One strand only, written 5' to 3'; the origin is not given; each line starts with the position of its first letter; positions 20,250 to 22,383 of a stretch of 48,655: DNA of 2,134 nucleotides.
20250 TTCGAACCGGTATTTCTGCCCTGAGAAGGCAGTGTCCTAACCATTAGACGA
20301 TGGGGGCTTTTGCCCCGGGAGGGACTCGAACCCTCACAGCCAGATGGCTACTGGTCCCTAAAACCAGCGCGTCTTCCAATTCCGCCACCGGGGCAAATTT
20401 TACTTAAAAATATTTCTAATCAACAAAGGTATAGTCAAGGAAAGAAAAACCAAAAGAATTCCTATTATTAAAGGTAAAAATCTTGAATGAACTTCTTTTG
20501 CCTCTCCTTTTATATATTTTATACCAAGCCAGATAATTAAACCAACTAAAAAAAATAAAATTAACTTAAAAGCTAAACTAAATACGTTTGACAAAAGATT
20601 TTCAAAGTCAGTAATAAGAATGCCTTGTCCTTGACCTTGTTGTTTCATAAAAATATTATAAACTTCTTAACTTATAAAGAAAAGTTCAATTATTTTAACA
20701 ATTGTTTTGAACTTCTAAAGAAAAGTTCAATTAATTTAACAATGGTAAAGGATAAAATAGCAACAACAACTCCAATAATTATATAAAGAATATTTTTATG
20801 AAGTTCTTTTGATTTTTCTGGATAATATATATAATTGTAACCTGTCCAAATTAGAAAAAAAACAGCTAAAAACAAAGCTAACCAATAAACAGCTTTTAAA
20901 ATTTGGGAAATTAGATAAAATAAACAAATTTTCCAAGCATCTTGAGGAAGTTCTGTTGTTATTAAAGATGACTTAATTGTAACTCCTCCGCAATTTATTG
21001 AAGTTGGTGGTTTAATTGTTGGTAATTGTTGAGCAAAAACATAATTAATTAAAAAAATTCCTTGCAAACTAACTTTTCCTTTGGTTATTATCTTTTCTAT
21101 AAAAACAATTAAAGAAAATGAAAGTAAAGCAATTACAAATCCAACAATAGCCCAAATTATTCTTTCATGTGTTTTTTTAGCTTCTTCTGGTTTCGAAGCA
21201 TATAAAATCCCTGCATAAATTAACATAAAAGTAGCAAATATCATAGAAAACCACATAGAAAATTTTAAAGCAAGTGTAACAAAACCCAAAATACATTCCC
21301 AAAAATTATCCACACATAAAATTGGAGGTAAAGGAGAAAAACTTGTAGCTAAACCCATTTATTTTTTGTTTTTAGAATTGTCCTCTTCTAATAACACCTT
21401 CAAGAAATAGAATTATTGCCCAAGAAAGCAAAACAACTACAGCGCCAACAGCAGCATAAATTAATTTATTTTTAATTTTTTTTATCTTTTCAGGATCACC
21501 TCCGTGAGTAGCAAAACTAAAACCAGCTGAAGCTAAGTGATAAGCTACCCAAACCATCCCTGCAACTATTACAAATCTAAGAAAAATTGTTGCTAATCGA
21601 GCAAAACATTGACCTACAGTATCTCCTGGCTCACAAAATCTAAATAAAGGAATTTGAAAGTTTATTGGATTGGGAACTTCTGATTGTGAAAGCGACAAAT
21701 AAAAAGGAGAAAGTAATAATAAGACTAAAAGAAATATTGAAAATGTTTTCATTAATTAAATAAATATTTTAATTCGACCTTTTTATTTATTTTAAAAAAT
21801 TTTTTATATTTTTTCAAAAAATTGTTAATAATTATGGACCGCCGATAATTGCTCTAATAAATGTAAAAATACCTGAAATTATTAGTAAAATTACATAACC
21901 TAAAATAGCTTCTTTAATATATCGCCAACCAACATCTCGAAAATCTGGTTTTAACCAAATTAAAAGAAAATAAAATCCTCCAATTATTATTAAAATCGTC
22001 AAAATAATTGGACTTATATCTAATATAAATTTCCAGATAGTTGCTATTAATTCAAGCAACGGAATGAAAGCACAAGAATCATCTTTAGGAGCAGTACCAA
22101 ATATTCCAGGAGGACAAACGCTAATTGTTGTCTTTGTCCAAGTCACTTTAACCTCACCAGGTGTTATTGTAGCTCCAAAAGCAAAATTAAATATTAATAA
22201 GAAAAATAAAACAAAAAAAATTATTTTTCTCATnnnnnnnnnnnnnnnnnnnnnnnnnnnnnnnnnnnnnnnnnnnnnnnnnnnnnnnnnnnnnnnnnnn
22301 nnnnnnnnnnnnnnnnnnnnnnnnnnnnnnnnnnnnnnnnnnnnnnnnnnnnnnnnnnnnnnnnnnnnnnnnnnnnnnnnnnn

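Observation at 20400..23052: Array of seven diversified pilin-like (Cys-pair + TM-loop-TM) modules with no secretion machinery in sight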

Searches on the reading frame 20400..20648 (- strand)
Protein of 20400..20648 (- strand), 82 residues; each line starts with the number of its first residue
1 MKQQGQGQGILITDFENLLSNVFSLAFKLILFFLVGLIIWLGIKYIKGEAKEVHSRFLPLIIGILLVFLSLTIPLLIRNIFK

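Call 4: search_protein_families(library=pfam, proteins=[window:20400-20648:-], max_evalue=1)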
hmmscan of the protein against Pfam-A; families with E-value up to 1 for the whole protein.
window:20400-20648:- (82 aa): 4 families
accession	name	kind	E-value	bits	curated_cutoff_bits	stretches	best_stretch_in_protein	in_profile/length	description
PF18895.5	T4SS_pilin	-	5.5e-06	26.8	26.6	1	16-73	6-67/71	Type IV secretion system pilin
PF04956.18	TrbC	-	1.8e-05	25.3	27.9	1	6-73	31-94/98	TrbC/VIRB2 pilin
PF07331.16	TctB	-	0.0022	18.6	29.1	1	27-73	3-47/137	Tripartite tricarboxylate transporter TctB family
PF11044.13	TMEMspv1-c74-12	-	0.023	15.2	25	1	19-52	5-38/49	Plectrovirus spv1-c74 ORF 12 transmembrane protein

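Call 49: search_dna_similar(query=window:20400-20648:-, collection=plasmids, mode=protein, max_evalue=1, max_rows=15)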
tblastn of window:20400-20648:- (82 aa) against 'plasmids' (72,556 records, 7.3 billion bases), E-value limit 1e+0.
No match.

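Call 51: search_protein_families(library=ncbifam, proteins=[window:20400-20648:-], max_evalue=1)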
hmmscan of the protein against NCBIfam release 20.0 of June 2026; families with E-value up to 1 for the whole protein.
window:20400-20648:- (82 aa): 2 families
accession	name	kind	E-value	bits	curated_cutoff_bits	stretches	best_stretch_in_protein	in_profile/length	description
NF008278.0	PRK11056.1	equivalog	0.093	12.6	127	1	30-69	69-106/120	YijD family membrane protein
NF053506.1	Fsx1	equivalog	0.25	9.7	650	1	13-72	527-586/610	fusexin 1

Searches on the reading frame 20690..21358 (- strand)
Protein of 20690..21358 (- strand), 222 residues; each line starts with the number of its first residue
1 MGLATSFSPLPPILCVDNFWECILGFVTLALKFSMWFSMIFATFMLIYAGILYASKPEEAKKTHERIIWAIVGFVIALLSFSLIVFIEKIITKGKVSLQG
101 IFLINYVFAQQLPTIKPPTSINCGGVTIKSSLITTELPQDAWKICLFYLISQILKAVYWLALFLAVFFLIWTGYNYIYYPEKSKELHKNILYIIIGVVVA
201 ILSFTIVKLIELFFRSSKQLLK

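Call 4: search_protein_families(library=pfam, proteins=[window:20690-21358:-], max_evalue=1)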
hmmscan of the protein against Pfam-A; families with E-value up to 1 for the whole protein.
window:20690-21358:- (222 aa): 4 families
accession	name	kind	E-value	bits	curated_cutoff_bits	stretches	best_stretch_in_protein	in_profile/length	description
PF18895.5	T4SS_pilin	-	2e-14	53.8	26.6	2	27-83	6-67/71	Type IV secretion system pilin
PF01925.25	TauE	-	0.0045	17.1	32.6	1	23-80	78-140/237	Sulfite exporter TauE/SafE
PF13515.12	FUSC_2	-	0.0051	17.4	25.6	1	24-79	70-125/126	Fusaric acid resistance protein-like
PF10661.14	EssA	-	0.14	12.5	24.1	0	58-90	114-146/147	WXG100 protein secretion system (Wss), protein EssA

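Call 14: find_encoding_contigs(protein=window:20690-21358:-, flank=10000, max_places=10)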
Protein window:20690-21358:- (222 aa): no gene with exactly this product is on record in the collection.

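Call 51: search_protein_families(library=ncbifam, proteins=[window:20690-21358:-], max_evalue=1)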
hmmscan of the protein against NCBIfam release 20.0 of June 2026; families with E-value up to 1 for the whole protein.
window:20690-21358:- (222 aa): 4 families
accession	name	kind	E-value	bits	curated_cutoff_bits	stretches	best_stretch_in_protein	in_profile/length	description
NF045849.1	ICE_MMCAP2_0565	equivalog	1.1e-12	47.5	40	2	32-91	18-80/80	Mbov_0395 family pilin-like conjugal transfer protein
NF052624.1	TLTLP_motif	equivalog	0.14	12.1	45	0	55-79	5-29/58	TLTLP motif-containing protein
NF006283.1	PRK08455.1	equivalog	0.4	10.3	187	0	182-217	11-44/182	flagellar basal body-associated protein FliL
NF045846.1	MSC0882_dom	subfamily_domain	0.99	8.5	60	1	32-92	11-71/244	MSC_0882 family membrane protein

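Call 68: predict_structure(alignment_id=A4)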
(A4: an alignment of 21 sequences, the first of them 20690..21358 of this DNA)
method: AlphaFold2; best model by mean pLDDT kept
length: 222 residues; sequences in the alignment: 21
mean_pLDDT: 77.6   pTM: 0.49
mean pLDDT of the five models: 77.6, 76.2, 75.4, 74.6, 74.2
residues with pLDDT >= 90: 17; 70-90: 162; 50-70: 23; < 50: 20
segments of 3 or more residues with pLDDT < 50: 1-3, 96-110
pLDDT, mean of each block of 10 residues (from residue 1): 53 65 79 81 85 86 85 81 77 50 41 77 85 86 87 84 86 89 91 88 84 74 54
secondary structure, 60 per line:
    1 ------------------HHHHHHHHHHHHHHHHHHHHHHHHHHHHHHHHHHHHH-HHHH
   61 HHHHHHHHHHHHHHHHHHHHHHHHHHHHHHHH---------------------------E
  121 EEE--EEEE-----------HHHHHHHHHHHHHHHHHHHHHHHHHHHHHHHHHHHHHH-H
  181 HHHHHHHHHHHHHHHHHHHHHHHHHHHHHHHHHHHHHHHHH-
elements in order: H19-55 H57-92 E120-123 E126-129 H141-178 H180-221

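Call 74: find_related_loci(query=A6, collection=metagenome_contigs, flank=10000)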
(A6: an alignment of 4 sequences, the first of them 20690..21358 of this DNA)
Query A6 (222 aa) in metagenome_contigs; peptide patterns used: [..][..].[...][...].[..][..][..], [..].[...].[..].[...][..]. (x = any residue, [..] = any of these).
303 stretches matched a pattern; 19 encode a relative of the query (tblastn E <= 1e-3); 19 distinct loci.
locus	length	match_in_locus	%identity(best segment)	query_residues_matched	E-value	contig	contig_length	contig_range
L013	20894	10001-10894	43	3-218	2e-56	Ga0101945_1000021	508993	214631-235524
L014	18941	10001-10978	43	3-218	6e-56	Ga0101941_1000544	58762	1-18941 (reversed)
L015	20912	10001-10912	44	4-218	8e-56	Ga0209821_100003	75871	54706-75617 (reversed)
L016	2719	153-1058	45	6-216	2e-55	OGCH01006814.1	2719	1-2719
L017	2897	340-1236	45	6-216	2e-55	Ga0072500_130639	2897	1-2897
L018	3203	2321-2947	46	4-216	9e-54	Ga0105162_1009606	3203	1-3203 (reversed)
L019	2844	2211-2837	46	4-216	7e-54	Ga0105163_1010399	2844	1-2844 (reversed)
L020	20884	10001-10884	43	5-218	3e-50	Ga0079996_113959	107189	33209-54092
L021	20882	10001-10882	43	5-218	2e-50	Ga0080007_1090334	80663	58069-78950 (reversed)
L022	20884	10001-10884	43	5-218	3e-50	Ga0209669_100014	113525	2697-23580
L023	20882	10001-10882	42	5-217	5e-50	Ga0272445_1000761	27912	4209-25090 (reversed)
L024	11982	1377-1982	41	11-214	2e-45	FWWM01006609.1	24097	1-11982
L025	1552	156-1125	41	10-219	6e-44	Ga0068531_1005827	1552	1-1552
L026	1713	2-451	46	45-216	3e-39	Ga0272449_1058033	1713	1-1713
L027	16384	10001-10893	37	7-221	1e-38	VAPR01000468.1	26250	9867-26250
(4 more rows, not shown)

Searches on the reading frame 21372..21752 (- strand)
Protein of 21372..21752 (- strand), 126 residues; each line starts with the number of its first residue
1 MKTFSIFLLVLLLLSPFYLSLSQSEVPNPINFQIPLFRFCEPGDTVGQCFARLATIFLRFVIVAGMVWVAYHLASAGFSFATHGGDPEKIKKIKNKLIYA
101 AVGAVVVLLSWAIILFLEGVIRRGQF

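Call 4: search_protein_families(library=pfam, proteins=[window:21372-21752:-], max_evalue=1)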
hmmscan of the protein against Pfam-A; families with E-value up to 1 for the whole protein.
window:21372-21752:- (126 aa): 2 families
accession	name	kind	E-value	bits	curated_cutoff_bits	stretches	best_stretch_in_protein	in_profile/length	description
PF18895.5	T4SS_pilin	-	1e-08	35.6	26.6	1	56-114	12-68/71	Type IV secretion system pilin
PF00957.27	Synaptobrevin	-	0.53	10.6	26.4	1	73-116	43-86/89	Synaptobrevin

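Call 15: find_homologous_proteins(query=window:21372-21752:-, max_evalue=0.001)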
Query window:21372-21752:- (126 aa): 1 proteins with E <= 0.001 among 107 candidates.
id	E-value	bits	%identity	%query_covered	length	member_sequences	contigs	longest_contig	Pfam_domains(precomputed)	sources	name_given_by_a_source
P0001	3.3e-76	271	100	100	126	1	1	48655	PF18895.6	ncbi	ncbi:MAG: hypothetical protein C4348_00105 [Patescibacteria group bacterium]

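Call 29: search_solved_structures(query=A2, max_evalue=10, show_alignments=2)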
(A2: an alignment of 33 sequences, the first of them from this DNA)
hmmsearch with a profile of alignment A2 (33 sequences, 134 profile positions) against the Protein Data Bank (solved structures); distinct sequences matched with E-value up to 10: 3.
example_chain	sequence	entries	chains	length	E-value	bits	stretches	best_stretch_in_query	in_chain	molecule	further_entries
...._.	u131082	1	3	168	0.25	14.7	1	3-94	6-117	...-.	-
8ydm_A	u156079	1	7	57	4.2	10.7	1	103-123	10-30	Light-harvesting protein B-808/866 alpha chain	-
6ftg_3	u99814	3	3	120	6.9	10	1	70-123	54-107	Oligosaccharyltransferase complex subunit OSTC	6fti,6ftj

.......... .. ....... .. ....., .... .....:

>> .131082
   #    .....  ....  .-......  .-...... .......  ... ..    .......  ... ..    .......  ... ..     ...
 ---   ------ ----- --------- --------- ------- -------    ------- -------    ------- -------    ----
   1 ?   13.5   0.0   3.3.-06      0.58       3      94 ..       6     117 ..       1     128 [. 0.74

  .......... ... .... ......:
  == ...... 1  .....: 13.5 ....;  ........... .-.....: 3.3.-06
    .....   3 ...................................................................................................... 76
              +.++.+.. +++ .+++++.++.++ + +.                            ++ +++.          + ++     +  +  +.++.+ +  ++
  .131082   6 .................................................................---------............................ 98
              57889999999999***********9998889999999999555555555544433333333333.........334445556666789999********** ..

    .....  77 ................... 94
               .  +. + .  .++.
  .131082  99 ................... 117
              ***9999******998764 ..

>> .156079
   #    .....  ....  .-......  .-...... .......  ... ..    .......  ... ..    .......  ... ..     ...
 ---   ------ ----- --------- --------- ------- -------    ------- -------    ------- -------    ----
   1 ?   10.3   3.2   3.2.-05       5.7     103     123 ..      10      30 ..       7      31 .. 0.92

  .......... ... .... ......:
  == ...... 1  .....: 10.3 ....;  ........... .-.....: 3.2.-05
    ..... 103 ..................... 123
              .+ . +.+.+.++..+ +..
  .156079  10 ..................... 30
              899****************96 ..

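Call 33: predict_structure(alignment_id=A2)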
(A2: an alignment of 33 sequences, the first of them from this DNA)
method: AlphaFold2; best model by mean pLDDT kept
length: 104 residues; sequences in the alignment: 33
mean_pLDDT: 84.3   pTM: 0.60
mean pLDDT of the five models: 84.3, 80.6, 80.1, 78.0, 77.8
residues with pLDDT >= 90: 38; 70-90: 51; 50-70: 15; < 50: 0
segments of 3 or more residues with pLDDT < 50: none
pLDDT, mean of each block of 10 residues (from residue 1): 63 72 87 87 92 91 89 92 91 86 70
secondary structure, 60 per line:
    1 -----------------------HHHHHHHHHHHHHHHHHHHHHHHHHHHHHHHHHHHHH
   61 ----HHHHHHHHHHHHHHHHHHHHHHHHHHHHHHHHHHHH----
elements in order: H24-60 H65-100

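Call 37: fold_search(model_id=the predicted structure, library=pdb)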
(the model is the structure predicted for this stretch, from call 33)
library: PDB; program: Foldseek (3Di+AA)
matches with E <= 10: 224; with E <= 0.001: 0
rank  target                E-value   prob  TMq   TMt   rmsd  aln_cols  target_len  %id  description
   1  7mu5_B                1.5e+00  0.20  0.35  0.35  15.1       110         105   16  Human DCTPP1 bound to Triptolide (released 2022-08-24)
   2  4bne_B                1.8e+00  0.63  0.44  0.19   2.7        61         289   15  Pacsin2 Interacts with Membranes and Actin-Filaments (released 2014-05-14)
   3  9rxe_MODEL_1_A        1.8e+00  0.25  0.35  0.35   6.8        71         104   11  Solution structure of the HR1c domain of human PKN1 (released 2025-12-31)
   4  5mkk_A                1.8e+00  0.13  0.26  0.07   9.8       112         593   15  Crystal structure of the heterodimeric ABC transporter TmrAB, a homolog of the antigen translocation complex TAP (released 2017-01-18)
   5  3uul_A                1.9e+00  0.60  0.57  0.52   6.2        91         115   13  Crystal Structure of first N-terminal utrophin spectrin repeat (released 2012-09-19)
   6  2y3h_B                1.9e+00  0.57  0.50  0.48   7.0        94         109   13  E63Q mutant of Cupriavidus metallidurans CH34 CnrXs (released 2011-03-30)
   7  3epv_C                1.9e+00  0.54  0.45  0.44   5.2        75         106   13  X-ray Structure of the Metal-sensor CnrX in both the Apo- and Copper-bound Forms (released 2008-11-25)
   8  4biz_B                2.0e+00  0.28  0.38  0.21   5.9        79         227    9  Crystal structure of CpxAHDC (orthorhombic form 2) (released 2014-04-23)
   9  7mu5_C                2.0e+00  0.16  0.34  0.34  14.7       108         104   14  Human DCTPP1 bound to Triptolide (released 2022-08-24)
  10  5lfk_B                2.3e+00  0.28  0.41  0.21   6.0        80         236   10  Crystal structure of CpxAHDC (hemiphosphorylated form) (released 2017-06-07)
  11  4bne_A                2.5e+00  0.51  0.44  0.18   2.7        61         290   15  Pacsin2 Interacts with Membranes and Actin-Filaments (released 2014-05-14)
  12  2v6l_0                2.5e+00  0.28  0.41  0.47   4.9        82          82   13  Molecular Model of a Type III Secretion System Needle (released 2007-07-31)
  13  7uio_Aj               2.6e+00  0.77  0.55  0.39   1.6        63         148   13  Mediator-PIC Early (Composite Model) (released 2023-03-01)
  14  4h63_V                2.6e+00  0.63  0.59  0.54   2.9        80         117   10  Structure of the Schizosaccharomyces pombe Mediator head module (released 2012-10-31)
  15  9p6i_A                2.6e+00  0.23  0.35  0.23   5.2        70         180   11  Crystal Structure of the Histidine Kinase VC2136 from Vibrio cholerae serotype O1 (released 2025-08-20)
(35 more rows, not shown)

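Call 51: search_protein_families(library=ncbifam, proteins=[window:21372-21752:-], max_evalue=1)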
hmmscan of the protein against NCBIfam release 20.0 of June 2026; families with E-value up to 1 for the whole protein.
window:21372-21752:- (126 aa): 4 families
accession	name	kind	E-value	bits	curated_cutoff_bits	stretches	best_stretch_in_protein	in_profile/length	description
NF045849.1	ICE_MMCAP2_0565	equivalog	1.7e-09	37.3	40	1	47-120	10-79/80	Mbov_0395 family pilin-like conjugal transfer protein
NF033233.1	twin_helix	hypoth_equivalog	0.024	14.5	49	0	97-119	3-25/58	twin transmembrane helix small protein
NF045848.1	MMCAP2_0566_fam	domain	0.084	12.1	90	1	13-115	20-117/322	MMCAP2_0566 family conjugal transfer protein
TIGR01404.2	FlhB_rel_III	equivalog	0.16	11.3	358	1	7-84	35-110/341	type III secretion system export apparatus subunit SctU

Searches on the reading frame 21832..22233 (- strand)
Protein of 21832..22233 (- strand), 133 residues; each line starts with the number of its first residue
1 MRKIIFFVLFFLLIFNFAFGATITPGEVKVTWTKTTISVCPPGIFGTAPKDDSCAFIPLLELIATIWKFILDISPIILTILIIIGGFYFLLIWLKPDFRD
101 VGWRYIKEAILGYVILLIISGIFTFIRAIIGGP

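Call 4: search_protein_families(library=pfam, proteins=[window:21832-22233:-], max_evalue=1)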
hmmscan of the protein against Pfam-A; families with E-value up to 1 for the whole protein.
window:21832-22233:- (133 aa): 2 families
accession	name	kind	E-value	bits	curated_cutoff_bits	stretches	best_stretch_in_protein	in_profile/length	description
PF18895.5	T4SS_pilin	-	0.016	15.7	26.6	1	61-126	7-71/71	Type IV secretion system pilin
PF23044.1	SH3-C_UBE2O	-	0.072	13.4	21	1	25-42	36-53/68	UBE2O, ubiquitin binding SH3-C domain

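Call 51: search_protein_families(library=ncbifam, proteins=[window:21832-22233:-], max_evalue=1)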
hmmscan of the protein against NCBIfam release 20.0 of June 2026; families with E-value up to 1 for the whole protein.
window:21832-22233:- (133 aa): 2 families
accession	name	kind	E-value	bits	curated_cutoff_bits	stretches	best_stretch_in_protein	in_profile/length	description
NF008474.0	PRK11371.1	equivalog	0.0056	16.7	217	1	62-122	40-100/138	hypothetical protein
NF052318.1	T9SS_sortase_N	equivalog_domain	0.19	11.9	40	1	1-37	1-33/140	type IX secretion system sortase PorU, long form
